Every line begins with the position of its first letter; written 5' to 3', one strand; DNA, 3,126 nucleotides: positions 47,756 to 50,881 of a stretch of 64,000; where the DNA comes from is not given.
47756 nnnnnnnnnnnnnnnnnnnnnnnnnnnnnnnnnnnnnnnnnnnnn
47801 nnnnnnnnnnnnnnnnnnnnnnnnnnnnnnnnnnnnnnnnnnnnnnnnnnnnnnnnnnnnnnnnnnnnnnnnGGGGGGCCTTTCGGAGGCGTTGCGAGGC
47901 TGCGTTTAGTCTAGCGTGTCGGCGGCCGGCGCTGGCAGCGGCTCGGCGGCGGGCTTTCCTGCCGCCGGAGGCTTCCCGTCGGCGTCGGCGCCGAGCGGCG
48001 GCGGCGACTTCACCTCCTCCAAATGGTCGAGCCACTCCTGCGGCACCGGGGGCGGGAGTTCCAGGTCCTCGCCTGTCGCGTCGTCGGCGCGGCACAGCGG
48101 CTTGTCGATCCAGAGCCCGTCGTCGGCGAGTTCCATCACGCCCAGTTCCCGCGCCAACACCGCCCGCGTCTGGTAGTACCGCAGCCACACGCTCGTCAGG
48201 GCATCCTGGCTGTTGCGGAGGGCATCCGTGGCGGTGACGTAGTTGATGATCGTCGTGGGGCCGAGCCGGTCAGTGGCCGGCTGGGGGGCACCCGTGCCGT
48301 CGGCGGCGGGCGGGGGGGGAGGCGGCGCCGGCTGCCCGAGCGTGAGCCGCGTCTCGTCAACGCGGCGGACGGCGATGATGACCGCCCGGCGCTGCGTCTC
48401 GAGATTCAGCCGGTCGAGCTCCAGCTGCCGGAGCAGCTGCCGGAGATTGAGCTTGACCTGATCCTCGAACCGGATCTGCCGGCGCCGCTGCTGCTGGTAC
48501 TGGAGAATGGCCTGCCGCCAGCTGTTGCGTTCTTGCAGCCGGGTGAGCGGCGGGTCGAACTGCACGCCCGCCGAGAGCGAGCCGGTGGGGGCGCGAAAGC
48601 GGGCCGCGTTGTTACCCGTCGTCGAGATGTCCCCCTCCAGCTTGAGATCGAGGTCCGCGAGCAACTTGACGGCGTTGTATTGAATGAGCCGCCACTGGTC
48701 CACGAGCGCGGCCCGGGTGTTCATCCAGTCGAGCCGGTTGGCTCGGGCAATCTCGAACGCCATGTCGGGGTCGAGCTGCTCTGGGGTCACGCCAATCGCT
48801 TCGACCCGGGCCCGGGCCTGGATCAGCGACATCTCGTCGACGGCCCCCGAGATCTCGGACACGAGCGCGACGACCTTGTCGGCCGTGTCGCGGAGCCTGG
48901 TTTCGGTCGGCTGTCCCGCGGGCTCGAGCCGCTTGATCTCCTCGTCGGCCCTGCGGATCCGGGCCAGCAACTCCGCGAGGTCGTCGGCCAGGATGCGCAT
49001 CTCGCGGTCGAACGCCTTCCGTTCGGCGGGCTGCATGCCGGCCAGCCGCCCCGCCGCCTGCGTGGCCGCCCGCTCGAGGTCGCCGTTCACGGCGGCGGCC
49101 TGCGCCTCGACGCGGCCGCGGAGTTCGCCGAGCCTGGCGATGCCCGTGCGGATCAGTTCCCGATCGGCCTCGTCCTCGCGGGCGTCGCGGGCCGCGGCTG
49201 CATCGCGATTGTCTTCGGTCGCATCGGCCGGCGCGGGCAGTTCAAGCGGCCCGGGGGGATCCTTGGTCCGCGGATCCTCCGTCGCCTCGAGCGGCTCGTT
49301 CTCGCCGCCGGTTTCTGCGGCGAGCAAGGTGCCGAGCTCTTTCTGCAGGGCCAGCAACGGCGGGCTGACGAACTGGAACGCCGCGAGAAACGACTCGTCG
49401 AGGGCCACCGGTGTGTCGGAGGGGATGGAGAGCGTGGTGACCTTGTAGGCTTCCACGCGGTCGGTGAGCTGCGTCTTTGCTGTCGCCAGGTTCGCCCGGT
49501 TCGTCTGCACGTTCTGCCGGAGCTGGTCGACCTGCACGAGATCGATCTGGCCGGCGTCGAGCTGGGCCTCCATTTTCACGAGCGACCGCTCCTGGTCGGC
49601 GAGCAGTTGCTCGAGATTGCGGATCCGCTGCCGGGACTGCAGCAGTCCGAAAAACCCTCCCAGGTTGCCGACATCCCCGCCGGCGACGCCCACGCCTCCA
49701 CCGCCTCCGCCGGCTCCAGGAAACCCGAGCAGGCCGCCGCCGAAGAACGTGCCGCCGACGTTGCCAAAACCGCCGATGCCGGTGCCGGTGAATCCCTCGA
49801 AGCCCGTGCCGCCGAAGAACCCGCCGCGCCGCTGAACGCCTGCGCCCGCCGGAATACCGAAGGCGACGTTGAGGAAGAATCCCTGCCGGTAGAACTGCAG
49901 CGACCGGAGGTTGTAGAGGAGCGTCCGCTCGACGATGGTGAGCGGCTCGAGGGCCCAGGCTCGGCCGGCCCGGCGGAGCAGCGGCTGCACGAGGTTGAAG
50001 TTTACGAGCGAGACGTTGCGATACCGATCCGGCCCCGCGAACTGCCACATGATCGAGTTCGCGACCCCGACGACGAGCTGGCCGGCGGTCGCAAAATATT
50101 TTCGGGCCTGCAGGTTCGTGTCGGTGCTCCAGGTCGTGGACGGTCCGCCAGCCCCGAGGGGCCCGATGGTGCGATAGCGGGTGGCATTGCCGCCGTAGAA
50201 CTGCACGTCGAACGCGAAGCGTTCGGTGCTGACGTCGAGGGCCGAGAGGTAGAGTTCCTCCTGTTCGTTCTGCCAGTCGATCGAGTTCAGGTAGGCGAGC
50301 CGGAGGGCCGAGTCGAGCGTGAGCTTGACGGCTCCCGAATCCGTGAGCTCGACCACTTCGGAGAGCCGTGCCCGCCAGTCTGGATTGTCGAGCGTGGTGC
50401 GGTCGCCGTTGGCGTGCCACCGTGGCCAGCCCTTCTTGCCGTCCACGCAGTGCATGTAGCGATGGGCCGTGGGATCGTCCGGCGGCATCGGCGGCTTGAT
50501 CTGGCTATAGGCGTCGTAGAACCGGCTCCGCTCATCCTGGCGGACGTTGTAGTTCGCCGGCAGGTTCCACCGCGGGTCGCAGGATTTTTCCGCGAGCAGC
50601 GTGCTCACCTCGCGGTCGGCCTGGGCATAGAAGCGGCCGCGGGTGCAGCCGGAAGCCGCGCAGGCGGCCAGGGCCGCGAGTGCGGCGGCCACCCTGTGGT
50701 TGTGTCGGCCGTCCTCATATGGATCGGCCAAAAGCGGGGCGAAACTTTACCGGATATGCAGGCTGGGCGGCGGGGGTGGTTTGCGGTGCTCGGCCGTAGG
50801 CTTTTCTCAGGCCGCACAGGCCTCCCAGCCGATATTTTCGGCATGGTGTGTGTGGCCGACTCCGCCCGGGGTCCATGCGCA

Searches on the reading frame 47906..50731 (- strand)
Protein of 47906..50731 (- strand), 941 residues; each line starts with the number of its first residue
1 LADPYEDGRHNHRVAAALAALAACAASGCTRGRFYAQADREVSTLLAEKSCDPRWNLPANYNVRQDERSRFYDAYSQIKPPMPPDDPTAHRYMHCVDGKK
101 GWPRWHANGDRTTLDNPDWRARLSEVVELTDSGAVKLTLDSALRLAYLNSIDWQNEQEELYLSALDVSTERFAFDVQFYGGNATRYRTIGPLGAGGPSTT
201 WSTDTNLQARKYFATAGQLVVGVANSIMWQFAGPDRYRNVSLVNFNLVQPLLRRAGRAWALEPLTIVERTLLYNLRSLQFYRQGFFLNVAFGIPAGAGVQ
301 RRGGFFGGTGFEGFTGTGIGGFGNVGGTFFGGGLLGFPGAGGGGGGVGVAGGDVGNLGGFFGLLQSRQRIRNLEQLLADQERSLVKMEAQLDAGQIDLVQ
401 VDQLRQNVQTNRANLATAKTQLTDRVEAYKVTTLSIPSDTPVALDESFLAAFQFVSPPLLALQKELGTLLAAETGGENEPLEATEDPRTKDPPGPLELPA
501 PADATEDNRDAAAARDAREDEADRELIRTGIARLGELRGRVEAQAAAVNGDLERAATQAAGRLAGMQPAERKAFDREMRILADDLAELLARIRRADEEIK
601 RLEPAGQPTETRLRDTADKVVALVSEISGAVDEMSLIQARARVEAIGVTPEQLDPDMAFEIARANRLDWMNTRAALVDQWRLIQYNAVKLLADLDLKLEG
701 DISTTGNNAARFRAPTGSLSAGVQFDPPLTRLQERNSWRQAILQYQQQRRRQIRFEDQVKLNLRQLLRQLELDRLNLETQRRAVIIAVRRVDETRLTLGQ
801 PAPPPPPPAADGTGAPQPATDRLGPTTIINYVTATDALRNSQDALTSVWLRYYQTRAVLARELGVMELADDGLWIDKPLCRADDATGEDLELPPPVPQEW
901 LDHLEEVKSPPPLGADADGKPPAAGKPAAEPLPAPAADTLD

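Call 7: search_protein_families(library=pfam, proteins=[window:47906-50731:-], max_evalue=0.01)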
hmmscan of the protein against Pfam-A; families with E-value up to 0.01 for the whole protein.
window:47906-50731:- (941 aa): 1 family
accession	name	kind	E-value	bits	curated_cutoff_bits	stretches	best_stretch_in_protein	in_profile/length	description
PF02321.23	OEP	-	7.4e-09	36.1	22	2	360-424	113-177/187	Outer membrane efflux protein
